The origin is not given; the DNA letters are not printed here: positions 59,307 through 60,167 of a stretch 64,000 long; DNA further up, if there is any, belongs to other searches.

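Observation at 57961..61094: Translationally coupled cargo operon of uncharacterised membrane proteins, a metallophosphoesterase and an EamA/SMR-type protein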

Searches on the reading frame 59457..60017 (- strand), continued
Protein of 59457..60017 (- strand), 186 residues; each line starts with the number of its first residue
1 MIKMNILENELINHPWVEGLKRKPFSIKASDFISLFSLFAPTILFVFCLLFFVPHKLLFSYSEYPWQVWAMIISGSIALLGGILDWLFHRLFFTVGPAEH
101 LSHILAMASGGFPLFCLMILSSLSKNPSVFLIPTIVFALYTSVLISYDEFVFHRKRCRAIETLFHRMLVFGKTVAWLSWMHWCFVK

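Call 54: fold_search(model_id=the predicted structure, library=pdb)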
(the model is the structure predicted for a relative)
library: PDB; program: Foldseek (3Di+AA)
matches with E <= 10: 1186; with E <= 0.001: 60
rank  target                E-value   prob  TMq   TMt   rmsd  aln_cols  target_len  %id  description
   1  7ss7                  6.7e-07  1.00  0.28  0.47   9.4       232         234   16  Crystal structure of Klebsiella LpxH in complex with JH-LPH-50 (released 2023-04-12)
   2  2hy1                  7.5e-07  1.00  0.29  0.51   5.5       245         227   21  Crystal structure of Rv0805 (released 2006-12-26)
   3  6x1z_B                7.5e-07  1.00  0.26  0.34   8.1       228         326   14  Mre11 dimer in complex with small molecule modulator PFMJ (released 2020-06-10)
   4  5wly                  9.0e-07  1.00  0.28  0.50   8.1       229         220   14  E. coli LpxH- 8 mutations (released 2018-04-11)
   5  8qka                  1.2e-06  1.00  0.28  0.48   9.5       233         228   17  Structure of K. pneumoniae LpxH in complex with JEDI-852 (released 2024-04-17)
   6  3thn                  1.3e-06  1.00  0.29  0.38   6.7       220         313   14  Crystal structure of Mre11 core with manganese (released 2011-10-12)
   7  9eng                  1.3e-06  1.00  0.28  0.48   9.5       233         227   16  Structure of K.pneumoniae LpxH in complex with EBL-3218 (released 2024-09-18)
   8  4hd0_B                1.4e-06  1.00  0.30  0.39   6.8       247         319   15  Mre11 ATLD17/18 mutation retains Tel1/ATM activity but blocks DNA double-strand break repair (released 2012-10-31)
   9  9cd1                  1.4e-06  1.00  0.28  0.46   9.1       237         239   15  Crystal structure of the Klebsiella pneumoniae LpxH / JH-LPH-107 complex (released 2025-02-12)
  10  4tug_B                1.8e-06  1.00  0.30  0.41   4.8       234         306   14  Crystal structure of MjMre11-DNA2 complex (released 2014-10-15)
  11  8qk2                  1.8e-06  1.00  0.28  0.48   9.5       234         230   16  Structure of K.pneumoniae LpxH in complex with EBL-3339 (released 2024-04-17)
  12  7ss6                  1.8e-06  1.00  0.28  0.46   9.4       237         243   16  Structure of Klebsiella LpxH in complex with JH-LPH-45 (released 2023-04-12)
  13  2hyo                  2.1e-06  1.00  0.29  0.52   5.5       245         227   20  Crystal structure of Rv0805 N97A mutant (released 2006-12-26)
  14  6pib                  2.1e-06  1.00  0.28  0.45   8.9       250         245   14  Structure of the Klebsiella pneumoniae LpxH-AZ1 complex (released 2020-02-12)
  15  9ccx                  2.4e-06  1.00  0.28  0.45   9.4       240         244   15  Crystal Structure of the Klebsiella pneumoniae LpxH/JH-LPH-86 complex (released 2025-02-12)
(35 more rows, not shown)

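Call 86: search_protein_families(library=pfam, proteins=[L041:3355-3834:+, L038:2883-3377:+, L067:3221-3700:+, L038:1226-1990:+, L028:3511-4152:+, L031:4548-5186:+, L004:5827-6567:+, L038:9853-10725:+, L038:10726-11679:+, L038:11789-12694:+], max_evalue=1)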
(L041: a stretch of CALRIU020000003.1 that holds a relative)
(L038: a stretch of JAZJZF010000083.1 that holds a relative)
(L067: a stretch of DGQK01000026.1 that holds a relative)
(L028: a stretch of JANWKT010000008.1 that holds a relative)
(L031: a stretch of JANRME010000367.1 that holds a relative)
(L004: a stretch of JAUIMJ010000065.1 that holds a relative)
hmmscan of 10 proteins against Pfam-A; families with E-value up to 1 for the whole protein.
L041:3355-3834:+ (159 aa): 0 families

L038:2883-3377:+ (164 aa): 0 families

L067:3221-3700:+ (159 aa): 0 families

L038:1226-1990:+ (254 aa): 4 families
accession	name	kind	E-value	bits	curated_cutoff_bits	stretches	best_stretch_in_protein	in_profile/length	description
PF03729.18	DUF308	-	0.00013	22.6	25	1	201-242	3-44/73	Short repeat of unknown function (DUF308)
PF19261.4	DUF5904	-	0.0053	17.2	25.7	1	67-131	76-133/133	Domain of unknown function (DUF5904)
PF10329.14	DUF2417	-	0.16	11.8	25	1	101-212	40-147/234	Region of unknown function (DUF2417)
PF20479.3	TMEM128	-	0.35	11.8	23.9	1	74-164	11-95/124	TMEM128 protein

L028:3511-4152:+ (213 aa): 1 family
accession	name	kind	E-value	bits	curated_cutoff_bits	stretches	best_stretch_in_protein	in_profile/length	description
PF00689.26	Cation_ATPase_C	-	0.13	12.4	27.3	1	20-153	49-160/175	Cation transporting ATPase, C-terminus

L031:4548-5186:+ (212 aa): 3 families
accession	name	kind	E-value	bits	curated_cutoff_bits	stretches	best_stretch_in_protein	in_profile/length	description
PF06553.17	BNIP3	-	0.0062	16.7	26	1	63-101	139-178/184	BNIP3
PF03729.18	DUF308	-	0.011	16.4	25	1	169-209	2-42/73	Short repeat of unknown function (DUF308)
PF06522.17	B12D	-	0.17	11.7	21.5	0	72-94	3-25/54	NADH-ubiquinone reductase complex 1 MLRQ subunit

L004:5827-6567:+ (246 aa): 2 families
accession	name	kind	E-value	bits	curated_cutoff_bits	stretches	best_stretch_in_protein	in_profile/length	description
PF03188.21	Cytochrom_B561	-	0.053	14.2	23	1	51-119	36-100/137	Eukaryotic cytochrome b561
PF21478.3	GcvP2_C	-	0.2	12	27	0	9-41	79-111/122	Glycine dehydrogenase, C-terminal domain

L038:9853-10725:+ (290 aa): 1 family
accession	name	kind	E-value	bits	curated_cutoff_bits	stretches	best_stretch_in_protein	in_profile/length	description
PF01048.26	PNP_UDP_1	-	7.5e-28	98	25.1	1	31-286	3-225/233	Phosphorylase superfamily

L038:10726-11679:+ (317 aa): 2 families
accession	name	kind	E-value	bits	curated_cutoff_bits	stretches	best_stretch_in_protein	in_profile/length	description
PF13369.12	Transglut_core2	-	5.8e-40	136.7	23.5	1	129-292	2-155/155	Transglutaminase-like superfamily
PF01841.26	Transglut_core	-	0.14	12.9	23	1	152-212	15-72/108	Transglutaminase-like superfamily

L038:11789-12694:+ (301 aa): 2 families
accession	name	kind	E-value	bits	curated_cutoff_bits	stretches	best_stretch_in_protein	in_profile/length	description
PF03575.23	Peptidase_S51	-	1.3e-16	61.3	23.9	1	50-228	28-203/206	Peptidase family S51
PF01174.25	SNO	-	0.12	12.7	27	1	97-170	24-97/188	SNO glutamine amidotransferase family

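Call 98: search_protein_families(library=pfam, alignment_id=A1, max_evalue=1)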
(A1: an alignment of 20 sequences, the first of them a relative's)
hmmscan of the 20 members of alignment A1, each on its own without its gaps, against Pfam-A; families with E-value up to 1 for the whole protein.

A. member 1, P0001 (186 aa): 1 family
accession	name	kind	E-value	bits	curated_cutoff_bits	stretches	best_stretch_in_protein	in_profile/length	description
PF21741.2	DUF6867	-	0.26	12.2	27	0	135-180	49-94/106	Domain of unknown function (DUF6867)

B. families by the number of members that match (of 20 scanned): 20 families
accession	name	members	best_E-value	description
PF06387.16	Calcyon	2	0.038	D1 dopamine receptor-interacting protein (calcyon)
PF00324.27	AA_permease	1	0.0045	Amino acid permease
PF05449.16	Phage_holin_3_7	1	0.02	Putative 3TM holin, Phage_holin_3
PF13789.11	DUF4181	1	0.026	Domain of unknown function (DUF4181)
PF07916.16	TraG_N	1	0.028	TraG-like protein, N-terminal region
PF11992.13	TgpA_N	1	0.03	TgpA N-terminal domain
PF03208.24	PRA1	1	0.036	PRA1 family protein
PF01699.29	Na_Ca_ex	1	0.038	Sodium/calcium exchanger protein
PF24343.1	OB_DEPS-1_1st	1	0.049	P-granule-associated protein DEPS-1, first OB-fold domain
PF16594.10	ATP-synt_Z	1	0.062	Putative AtpZ or ATP-synthase-associated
PF16913.11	PUNUT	1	0.072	Purine nucleobase transmembrane transport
PF20968.2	MASE8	1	0.097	MASE8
PF18920.5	DUF5671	1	0.13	Domain of unknown function (DUF5671)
PF01769.21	MgtE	1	0.15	Divalent cation transporter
PF11990.13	DUF3487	1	0.22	Protein of unknown function (DUF3487)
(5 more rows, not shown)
